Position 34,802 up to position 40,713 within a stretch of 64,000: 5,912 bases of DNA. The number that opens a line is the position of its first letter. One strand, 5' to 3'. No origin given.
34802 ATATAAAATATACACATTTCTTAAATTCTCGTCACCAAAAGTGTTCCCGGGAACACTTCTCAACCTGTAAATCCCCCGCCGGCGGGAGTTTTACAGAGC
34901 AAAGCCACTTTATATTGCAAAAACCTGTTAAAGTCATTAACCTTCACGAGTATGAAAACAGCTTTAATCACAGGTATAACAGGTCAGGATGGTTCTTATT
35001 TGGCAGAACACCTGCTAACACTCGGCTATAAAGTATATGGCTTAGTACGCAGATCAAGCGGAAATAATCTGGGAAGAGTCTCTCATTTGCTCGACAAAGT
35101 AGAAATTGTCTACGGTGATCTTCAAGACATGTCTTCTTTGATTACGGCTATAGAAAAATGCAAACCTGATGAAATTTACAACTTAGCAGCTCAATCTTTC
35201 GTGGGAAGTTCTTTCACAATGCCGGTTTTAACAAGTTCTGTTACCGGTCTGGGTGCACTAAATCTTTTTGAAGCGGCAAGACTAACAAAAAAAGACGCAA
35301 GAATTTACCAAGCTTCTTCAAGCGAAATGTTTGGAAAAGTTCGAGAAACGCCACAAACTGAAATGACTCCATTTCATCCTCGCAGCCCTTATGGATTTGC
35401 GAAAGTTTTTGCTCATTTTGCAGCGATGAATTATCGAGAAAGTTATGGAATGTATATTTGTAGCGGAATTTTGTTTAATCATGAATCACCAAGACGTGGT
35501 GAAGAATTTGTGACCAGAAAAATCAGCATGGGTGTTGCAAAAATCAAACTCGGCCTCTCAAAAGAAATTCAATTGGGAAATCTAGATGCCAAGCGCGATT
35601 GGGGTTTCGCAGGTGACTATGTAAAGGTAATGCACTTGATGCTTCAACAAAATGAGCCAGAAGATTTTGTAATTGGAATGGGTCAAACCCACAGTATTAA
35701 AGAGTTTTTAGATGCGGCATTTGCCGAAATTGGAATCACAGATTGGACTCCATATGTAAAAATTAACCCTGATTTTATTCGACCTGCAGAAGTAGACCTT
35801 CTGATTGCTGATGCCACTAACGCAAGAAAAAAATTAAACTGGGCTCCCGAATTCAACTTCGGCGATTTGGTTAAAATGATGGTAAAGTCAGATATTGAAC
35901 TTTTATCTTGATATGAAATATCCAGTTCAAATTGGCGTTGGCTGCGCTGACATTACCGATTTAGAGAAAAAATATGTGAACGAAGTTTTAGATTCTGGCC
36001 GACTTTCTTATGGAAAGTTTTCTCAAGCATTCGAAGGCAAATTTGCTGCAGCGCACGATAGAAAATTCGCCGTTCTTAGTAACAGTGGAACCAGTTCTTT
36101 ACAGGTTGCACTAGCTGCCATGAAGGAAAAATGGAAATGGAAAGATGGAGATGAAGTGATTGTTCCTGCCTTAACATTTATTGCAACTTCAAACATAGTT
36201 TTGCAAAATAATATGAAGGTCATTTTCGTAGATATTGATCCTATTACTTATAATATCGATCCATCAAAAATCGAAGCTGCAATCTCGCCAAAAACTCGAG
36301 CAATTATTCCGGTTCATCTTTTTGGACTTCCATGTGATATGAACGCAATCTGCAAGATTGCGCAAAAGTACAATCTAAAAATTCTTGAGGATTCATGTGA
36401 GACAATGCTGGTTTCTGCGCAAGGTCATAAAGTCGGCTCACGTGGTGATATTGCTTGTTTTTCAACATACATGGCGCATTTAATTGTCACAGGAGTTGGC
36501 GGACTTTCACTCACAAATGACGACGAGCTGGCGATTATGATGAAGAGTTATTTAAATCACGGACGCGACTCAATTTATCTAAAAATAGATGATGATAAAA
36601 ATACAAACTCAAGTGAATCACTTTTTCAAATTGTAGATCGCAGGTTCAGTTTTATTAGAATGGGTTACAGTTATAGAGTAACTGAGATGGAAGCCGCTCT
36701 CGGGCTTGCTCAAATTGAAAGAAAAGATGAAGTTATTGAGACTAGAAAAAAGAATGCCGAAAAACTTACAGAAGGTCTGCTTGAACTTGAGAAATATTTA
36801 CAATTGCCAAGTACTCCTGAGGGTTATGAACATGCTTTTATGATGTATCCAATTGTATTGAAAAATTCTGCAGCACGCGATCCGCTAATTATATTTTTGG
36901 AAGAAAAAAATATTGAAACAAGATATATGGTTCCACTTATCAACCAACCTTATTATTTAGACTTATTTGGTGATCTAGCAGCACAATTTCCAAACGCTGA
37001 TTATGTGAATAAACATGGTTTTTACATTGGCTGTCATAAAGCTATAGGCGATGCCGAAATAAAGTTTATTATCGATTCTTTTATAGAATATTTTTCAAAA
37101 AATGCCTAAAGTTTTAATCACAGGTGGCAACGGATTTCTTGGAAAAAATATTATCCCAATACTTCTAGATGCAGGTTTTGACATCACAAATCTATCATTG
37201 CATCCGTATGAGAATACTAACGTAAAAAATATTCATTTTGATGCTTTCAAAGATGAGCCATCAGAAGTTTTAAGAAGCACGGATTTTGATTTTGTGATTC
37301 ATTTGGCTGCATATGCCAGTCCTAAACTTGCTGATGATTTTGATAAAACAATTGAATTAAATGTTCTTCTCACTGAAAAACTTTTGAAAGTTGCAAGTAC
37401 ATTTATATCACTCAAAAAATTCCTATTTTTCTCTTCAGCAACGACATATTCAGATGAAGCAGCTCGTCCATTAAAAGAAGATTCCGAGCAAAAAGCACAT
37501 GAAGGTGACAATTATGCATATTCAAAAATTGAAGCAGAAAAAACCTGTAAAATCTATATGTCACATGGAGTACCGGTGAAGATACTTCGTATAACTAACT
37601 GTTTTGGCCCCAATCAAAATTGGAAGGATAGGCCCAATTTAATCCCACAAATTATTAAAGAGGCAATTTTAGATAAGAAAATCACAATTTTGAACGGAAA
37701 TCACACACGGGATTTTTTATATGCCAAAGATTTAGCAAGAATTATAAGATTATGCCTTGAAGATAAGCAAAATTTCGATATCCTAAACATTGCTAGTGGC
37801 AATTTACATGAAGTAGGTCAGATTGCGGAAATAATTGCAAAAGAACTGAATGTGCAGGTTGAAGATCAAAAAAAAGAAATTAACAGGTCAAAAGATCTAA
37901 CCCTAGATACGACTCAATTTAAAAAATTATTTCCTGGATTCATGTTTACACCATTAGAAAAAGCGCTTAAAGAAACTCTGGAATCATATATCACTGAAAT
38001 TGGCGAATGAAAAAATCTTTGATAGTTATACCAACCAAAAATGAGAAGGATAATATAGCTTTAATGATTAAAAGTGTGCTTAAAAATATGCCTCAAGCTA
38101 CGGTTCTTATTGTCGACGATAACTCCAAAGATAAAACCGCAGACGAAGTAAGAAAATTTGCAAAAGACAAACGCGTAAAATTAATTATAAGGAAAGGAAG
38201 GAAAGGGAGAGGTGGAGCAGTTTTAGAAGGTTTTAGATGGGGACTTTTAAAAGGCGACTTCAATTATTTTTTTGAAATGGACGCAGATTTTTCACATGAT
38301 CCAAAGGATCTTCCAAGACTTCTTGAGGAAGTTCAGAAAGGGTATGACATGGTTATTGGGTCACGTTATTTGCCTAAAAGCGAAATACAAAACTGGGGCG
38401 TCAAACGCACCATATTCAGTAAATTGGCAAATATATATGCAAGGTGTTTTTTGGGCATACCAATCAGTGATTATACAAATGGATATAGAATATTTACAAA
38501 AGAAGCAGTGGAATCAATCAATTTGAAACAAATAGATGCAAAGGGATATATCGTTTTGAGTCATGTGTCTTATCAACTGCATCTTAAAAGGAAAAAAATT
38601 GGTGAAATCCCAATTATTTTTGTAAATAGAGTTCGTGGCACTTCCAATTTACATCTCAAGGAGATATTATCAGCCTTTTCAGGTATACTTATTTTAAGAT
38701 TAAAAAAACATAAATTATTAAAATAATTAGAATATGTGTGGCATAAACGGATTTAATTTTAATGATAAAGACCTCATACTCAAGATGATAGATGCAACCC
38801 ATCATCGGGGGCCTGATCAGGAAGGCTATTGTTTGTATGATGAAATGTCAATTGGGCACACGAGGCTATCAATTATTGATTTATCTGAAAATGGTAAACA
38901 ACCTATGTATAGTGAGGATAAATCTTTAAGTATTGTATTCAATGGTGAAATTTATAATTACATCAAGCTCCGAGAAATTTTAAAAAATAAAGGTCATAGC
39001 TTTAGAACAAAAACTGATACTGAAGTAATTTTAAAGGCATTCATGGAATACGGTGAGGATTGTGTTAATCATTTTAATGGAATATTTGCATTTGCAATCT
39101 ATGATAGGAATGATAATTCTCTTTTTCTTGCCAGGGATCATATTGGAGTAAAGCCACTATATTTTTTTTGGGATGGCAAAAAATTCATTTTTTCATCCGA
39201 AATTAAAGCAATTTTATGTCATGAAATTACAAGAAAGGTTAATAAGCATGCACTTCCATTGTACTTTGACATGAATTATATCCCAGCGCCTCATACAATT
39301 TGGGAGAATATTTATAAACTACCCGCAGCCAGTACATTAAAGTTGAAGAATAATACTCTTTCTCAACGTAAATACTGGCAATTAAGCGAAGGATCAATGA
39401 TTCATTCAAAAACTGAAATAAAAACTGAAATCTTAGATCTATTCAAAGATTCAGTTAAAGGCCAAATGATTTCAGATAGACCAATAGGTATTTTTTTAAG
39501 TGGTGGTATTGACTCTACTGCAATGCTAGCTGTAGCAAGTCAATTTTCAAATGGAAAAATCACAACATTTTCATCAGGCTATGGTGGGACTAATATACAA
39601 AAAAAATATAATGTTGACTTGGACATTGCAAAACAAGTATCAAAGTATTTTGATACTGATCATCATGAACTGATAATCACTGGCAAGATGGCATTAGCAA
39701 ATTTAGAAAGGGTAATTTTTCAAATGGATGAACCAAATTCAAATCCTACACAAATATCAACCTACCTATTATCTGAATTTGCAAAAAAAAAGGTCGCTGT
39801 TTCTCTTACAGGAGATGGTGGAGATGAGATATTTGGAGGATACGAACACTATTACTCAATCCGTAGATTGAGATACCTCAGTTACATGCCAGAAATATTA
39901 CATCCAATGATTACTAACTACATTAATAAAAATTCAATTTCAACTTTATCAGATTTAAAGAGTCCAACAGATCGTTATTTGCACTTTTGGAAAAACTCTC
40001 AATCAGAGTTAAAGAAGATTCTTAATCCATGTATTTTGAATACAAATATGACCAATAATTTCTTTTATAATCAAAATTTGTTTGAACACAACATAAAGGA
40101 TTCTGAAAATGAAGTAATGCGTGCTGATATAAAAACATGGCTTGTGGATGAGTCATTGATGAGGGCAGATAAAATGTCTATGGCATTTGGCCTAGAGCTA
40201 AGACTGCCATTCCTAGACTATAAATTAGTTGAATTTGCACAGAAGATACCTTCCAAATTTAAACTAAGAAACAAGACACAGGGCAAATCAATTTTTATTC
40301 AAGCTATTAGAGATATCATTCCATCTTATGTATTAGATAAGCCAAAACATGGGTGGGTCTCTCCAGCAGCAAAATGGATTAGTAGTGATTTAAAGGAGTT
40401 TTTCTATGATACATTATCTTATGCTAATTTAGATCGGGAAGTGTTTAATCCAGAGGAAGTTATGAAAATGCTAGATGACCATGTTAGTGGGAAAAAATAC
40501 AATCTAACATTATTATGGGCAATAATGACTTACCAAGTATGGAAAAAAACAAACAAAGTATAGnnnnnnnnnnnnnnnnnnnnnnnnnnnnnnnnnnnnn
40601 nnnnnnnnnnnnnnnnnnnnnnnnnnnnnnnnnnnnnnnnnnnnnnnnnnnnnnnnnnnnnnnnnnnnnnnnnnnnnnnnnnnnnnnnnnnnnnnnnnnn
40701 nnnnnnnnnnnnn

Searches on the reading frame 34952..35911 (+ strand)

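Call 7: search_protein_families(library=pfam, proteins=[window:34952-35911:+], max_evalue=0.001)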
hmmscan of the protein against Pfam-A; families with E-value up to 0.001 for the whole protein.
window:34952-35911:+ (319 aa): 4 families
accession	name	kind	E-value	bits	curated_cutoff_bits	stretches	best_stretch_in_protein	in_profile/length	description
PF16363.11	GDP_Man_Dehyd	-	2.8e-126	421.9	27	1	5-310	1-332/332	GDP-mannose 4,6 dehydratase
PF01370.27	Epimerase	-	1.6e-64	218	20.9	1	4-242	1-240/240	NAD dependent epimerase/dehydratase family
PF04321.23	RmlD_sub_bind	-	1.1e-07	31.6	27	1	4-152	3-130/287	RmlD substrate binding domain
PF05368.20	NmrA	-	1e-05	25.8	27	1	2-69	3-69/298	NmrA-like family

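Call 65: search_protein_families(library=ncbifam, proteins=[window:34952-35911:+], max_evalue=1e-20)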
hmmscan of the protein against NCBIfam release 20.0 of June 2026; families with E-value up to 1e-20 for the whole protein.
window:34952-35911:+ (319 aa): 5 families
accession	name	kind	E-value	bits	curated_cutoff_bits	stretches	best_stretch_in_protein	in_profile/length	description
TIGR01472.1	gmd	equivalog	8.5e-129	429.6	415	1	2-317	1-341/342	GDP-mannose 4,6-dehydratase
TIGR04180.1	EDH_00030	hypoth_equivalog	8.9e-32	110.3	475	1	5-301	2-296/297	NAD-dependent 4,6-dehydratase LegB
TIGR02622.1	CDP_4_6_dhtase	equivalog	6e-24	84.8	278.45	0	2-165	5-172/352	CDP-glucose 4,6-dehydratase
TIGR01181.1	dTDP_gluc_dehyt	equivalog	8.8e-23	80.9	365.1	1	4-311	2-308/321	dTDP-glucose 4,6-dehydratase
TIGR01179.1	galE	equivalog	1.6e-21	76.5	262.3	0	5-163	3-161/332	UDP-glucose 4-epimerase GalE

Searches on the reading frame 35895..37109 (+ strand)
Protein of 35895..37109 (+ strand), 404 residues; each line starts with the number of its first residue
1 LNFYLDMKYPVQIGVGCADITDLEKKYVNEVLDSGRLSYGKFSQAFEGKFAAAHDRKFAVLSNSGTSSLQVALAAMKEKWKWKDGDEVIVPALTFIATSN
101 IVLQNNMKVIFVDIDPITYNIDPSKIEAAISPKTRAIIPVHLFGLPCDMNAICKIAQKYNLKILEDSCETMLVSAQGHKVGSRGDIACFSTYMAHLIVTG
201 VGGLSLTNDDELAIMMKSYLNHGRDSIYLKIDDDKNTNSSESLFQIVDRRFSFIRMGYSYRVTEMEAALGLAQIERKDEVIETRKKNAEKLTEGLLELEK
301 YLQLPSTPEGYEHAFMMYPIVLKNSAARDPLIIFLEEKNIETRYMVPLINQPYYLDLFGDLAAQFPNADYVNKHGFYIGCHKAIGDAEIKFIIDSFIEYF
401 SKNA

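Call 7: search_protein_families(library=pfam, proteins=[window:35895-37109:+], max_evalue=0.001)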
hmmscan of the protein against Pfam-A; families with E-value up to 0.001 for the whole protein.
window:35895-37109:+ (404 aa): 3 families
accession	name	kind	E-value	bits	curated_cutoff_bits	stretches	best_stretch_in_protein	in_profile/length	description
PF01041.23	DegT_DnrJ_EryC1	-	2.7e-96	323.3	19.8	1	20-395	3-358/360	DegT/DnrJ/EryC1/StrS aminotransferase family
PF01053.26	Cys_Met_Meta_PP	-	0.0002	20.5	27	1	44-167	55-174/381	Cys/Met metabolism PLP-dependent enzyme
PF00155.27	Aminotran_1_2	-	0.00041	20.1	19.7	1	44-138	45-151/361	Aminotransferase class I and II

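Call 65: search_protein_families(library=ncbifam, proteins=[window:35895-37109:+], max_evalue=1e-20)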
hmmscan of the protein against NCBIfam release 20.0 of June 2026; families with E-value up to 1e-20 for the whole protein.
window:35895-37109:+ (404 aa): 7 families
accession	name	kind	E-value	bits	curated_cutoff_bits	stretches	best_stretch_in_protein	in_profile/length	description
NF011936.0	PRK15407.1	equivalog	9.6e-76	255.2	423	1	26-402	51-438/440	lipopolysaccharide biosynthesis protein RfbH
TIGR03588.1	PseC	equivalog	5.2e-69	233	423.5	1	16-398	5-378/380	UDP-4-amino-4,6-dideoxy-N-acetyl-beta-L-altrosamine transaminase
NF008687.0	PRK11706.1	equivalog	2.8e-60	204.1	375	1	19-400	8-374/375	dTDP-4-amino-4,6-dideoxygalactose transaminase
TIGR04181.1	NHT_00031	hypoth_equivalog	1.2e-58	198.8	420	1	20-224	8-225/359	LegC family aminotransferase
TIGR02379.1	ECA_wecE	subfamily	1.1e-55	188.9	434.85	1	20-348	9-324/376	dTDP-4-amino-4,6-dideoxy-D-glucose transaminase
NF008658.2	PRK11658.1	equivalog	1.1e-45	155.9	631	1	20-372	12-349/379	UDP-4-amino-4-deoxy-L-arabinose aminotransferase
TIGR04427.1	PLP_DesI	equivalog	1.3e-34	120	650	1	28-242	38-247/390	dTDP-4-dehydro-6-deoxyglucose aminotransferase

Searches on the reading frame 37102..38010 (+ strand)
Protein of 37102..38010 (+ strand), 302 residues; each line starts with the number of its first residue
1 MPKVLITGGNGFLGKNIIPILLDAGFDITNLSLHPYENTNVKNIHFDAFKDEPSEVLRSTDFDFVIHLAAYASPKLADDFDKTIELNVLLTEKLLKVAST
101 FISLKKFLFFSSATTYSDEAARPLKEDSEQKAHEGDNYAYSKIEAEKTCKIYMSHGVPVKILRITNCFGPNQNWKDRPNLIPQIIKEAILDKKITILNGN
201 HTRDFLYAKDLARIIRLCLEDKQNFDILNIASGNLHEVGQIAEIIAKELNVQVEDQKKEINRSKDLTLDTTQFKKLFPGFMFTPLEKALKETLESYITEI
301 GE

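Call 65: search_protein_families(library=ncbifam, proteins=[window:37102-38010:+], max_evalue=1e-20)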
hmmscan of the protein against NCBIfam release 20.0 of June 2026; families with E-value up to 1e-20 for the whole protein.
window:37102-38010:+ (302 aa): 3 families
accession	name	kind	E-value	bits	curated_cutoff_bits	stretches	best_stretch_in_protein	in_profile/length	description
TIGR01181.1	dTDP_gluc_dehyt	equivalog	8.9e-23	80.9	365.1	1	3-274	1-289/321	dTDP-glucose 4,6-dehydratase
TIGR02197.1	heptose_epim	equivalog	2e-22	79.8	274.6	1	4-251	1-262/316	ADP-glyceromanno-heptose 6-epimerase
TIGR04180.1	EDH_00030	hypoth_equivalog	2e-22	79.6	475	1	4-256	1-263/297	NAD-dependent 4,6-dehydratase LegB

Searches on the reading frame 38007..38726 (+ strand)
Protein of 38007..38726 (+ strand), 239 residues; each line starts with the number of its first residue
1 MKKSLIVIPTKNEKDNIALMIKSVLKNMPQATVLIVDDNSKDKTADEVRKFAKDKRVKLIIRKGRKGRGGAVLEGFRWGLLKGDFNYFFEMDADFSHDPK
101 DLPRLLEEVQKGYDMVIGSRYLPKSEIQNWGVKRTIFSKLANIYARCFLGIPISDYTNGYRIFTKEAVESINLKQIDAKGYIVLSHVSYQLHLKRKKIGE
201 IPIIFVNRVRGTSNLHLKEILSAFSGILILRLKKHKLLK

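Call 5: search_protein_families(library=pfam, proteins=[window:38007-38726:+], max_evalue=0.01)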
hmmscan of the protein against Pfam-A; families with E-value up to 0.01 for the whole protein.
window:38007-38726:+ (239 aa): 3 families
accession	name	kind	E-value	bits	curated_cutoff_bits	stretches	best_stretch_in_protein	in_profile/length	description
PF00535.33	Glycos_transf_2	-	7.5e-32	111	23.3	1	6-170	2-166/168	Glycosyl transferase family 2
PF13641.12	Glyco_tranf_2_3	-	5.6e-05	23.7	27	1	6-119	5-122/230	Glycosyltransferase like family 2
PF09488.16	Osmo_MPGsynth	-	0.0013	18.1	27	1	3-49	51-94/381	Mannosyl-3-phosphoglycerate synthase (osmo_MPGsynth)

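Call 6: search_protein_families(library=ncbifam, proteins=[window:38007-38726:+], max_evalue=0.01)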
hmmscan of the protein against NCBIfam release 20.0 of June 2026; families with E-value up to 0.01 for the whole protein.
window:38007-38726:+ (239 aa): 19 families
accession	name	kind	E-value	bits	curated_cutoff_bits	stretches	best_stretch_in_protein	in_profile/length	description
TIGR04182.1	glyco_TIGR04182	equivalog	5.8e-24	85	325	1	6-214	4-200/293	S-layer glycoprotein N-glycosyltransferase AglJ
NF058614.1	PPMAGASynPpgS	equivalog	3e-16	59.5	370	1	5-174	3-168/226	polyprenyl-phospho-N-acetylgalactosaminyl synthase PpgS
NF047588.1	GlcsyltransPgfSStrep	equivalog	1.8e-15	56.9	500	1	5-172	4-168/308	glycosyltransferase PgfS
NF007986.1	PRK10714.1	equivalog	1.5e-13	50.5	529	1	2-220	6-215/316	undecaprenyl-phosphate 4-deoxy-4-formamido-L-arabinose transferase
TIGR03469.1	HpnB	hypoth_equivalog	1.6e-10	40.6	379.25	1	6-112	48-163/386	hopene-associated glycosyltransferase HpnB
NF041391.1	DPhHxTase_Halo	equivalog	3.1e-09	36.1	375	1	10-174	3-156/213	dolichyl-phosphate hexose transferase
NF053846.1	glyco_with_XrtP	equivalog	8.6e-09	34.6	520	1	6-71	45-114/440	XrtP-associated glycosyltransferase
TIGR03937.1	PgaC_IcaA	equivalog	9.7e-09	34.7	422.3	1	6-109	49-150/407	poly-beta-1,6-N-acetyl-D-glucosamine synthase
NF045692.1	OglycostaseCruG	equivalog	4.7e-08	32.3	600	1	4-117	43-161/386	2'-O-glycosyltransferase CruG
NF050050.1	ProtGlycPglI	equivalog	5.7e-08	32.5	500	1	5-125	5-124/306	GalNAc(5)-diNAcBac-PP-undecaprenol beta-1,3-glucosyltransferase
TIGR03965.1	mycofact_glyco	equivalog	1e-06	27.9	280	1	5-124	77-194/467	mycofactocin biosynthesis glycosyltransferase MftF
TIGR04283.1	glyco_like_mftF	equivalog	2.3e-06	27.4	182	1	6-70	3-62/221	TIGR04283 family arsenosugar biosynthesis glycosyltransferase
NF047683.1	TeichurnBiosyTuaG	equivalog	3.7e-06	26.8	400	1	6-108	10-110/252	teichuronic acid biosynthesis protein TuaG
NF041875.1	EPS_EpsD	equivalog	0.00048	19.6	370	1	6-117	3-112/325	exopolysaccharide biosynthesis glycosyltransferase EpsD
NF010496.0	PRK13915.1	equivalog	0.0013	17.8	262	1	6-73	35-109/307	glucosyl-3-phosphoglycerate synthase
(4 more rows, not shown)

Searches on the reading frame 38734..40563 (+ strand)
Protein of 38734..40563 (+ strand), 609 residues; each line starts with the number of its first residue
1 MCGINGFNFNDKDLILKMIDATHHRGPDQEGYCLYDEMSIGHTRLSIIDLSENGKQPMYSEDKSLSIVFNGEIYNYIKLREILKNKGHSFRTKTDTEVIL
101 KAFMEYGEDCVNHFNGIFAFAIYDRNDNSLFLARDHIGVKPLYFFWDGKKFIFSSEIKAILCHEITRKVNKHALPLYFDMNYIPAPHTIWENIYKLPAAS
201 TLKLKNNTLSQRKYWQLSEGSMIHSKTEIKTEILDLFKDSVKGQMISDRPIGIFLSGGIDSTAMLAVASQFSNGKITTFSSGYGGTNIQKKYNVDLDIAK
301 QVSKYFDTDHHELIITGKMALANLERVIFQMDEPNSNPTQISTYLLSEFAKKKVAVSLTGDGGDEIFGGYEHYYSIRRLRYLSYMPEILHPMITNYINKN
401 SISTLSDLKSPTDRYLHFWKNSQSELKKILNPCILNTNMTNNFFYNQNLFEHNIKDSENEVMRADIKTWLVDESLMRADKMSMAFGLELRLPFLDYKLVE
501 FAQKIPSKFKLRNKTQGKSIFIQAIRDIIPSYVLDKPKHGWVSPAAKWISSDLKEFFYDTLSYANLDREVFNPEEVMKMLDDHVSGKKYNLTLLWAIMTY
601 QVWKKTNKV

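Call 5: search_protein_families(library=pfam, proteins=[window:38734-40563:+], max_evalue=0.01)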
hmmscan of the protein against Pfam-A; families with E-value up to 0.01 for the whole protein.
window:38734-40563:+ (609 aa): 5 families
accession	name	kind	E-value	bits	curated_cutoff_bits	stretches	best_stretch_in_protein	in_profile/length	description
PF00733.27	Asn_synthase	-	5.6e-81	273.4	21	1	233-604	2-353/354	Asparagine synthase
PF13537.11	GATase_7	-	5.2e-48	162.6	25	1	42-161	1-122/123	Glutamine amidotransferase domain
PF13522.11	GATase_6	-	2.5e-44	150.9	27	1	27-156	1-130/130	Glutamine amidotransferase domain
PF12481.13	DUF3700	-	3.6e-05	23.8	27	1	108-156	123-172/228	Aluminium induced protein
PF06508.19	QueC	-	0.002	18.1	22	1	254-316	5-61/210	Queuosine biosynthesis protein QueC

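Call 6: search_protein_families(library=ncbifam, proteins=[window:38734-40563:+], max_evalue=0.01)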
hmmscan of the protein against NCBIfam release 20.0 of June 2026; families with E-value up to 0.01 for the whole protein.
window:38734-40563:+ (609 aa): 10 families
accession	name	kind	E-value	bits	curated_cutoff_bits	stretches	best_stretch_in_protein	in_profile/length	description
TIGR01536.1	asn_synth_AEB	equivalog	1.2e-140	469.9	267.1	1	2-540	1-516/517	asparagine synthase (glutamine-hydrolyzing)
TIGR03108.1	eps_aminotran_1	hypoth_equivalog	1.5e-134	450.1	816.9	1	1-601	1-622/628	XrtA/PEP-CTERM system amidotransferase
TIGR03104.1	trio_amidotrans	equivalog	1.5e-130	436.3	570.1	1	1-605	1-587/589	N-acetylglutaminylglutamine amidotransferase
NF006949.0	PRK09431.1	equivalog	1.1e-92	311.4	499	2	1-374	1-362/554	asparagine synthase B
NF033535.1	lass_lactam_cya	exception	1.1e-76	258.8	525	2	11-367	16-376/668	lasso peptide isopeptide bond-forming cyclase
NF033561.1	macrolact_Ik_Al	subfamily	1.4e-17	63.5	300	1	108-368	73-332/561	albusnodin/ikarugamycin family macrolactam cyclase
TIGR01134.1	purF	equivalog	1.6e-13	50.9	350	1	35-170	63-210/432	amidophosphoribosyltransferase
NF001484.0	PRK00331.1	subfamily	6.3e-13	48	381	1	36-162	65-200/601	isomerizing glutamine--fructose-6-phosphate transaminase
TIGR01135.1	glmS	equivalog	8e-13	47.7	418.05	1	37-163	65-200/607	glutamine--fructose-6-phosphate transaminase (isomerizing)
TIGR00364.1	TIGR00364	equivalog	0.0039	16.8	150.3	0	254-314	4-58/201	7-cyano-7-deazaguanine synthase QueC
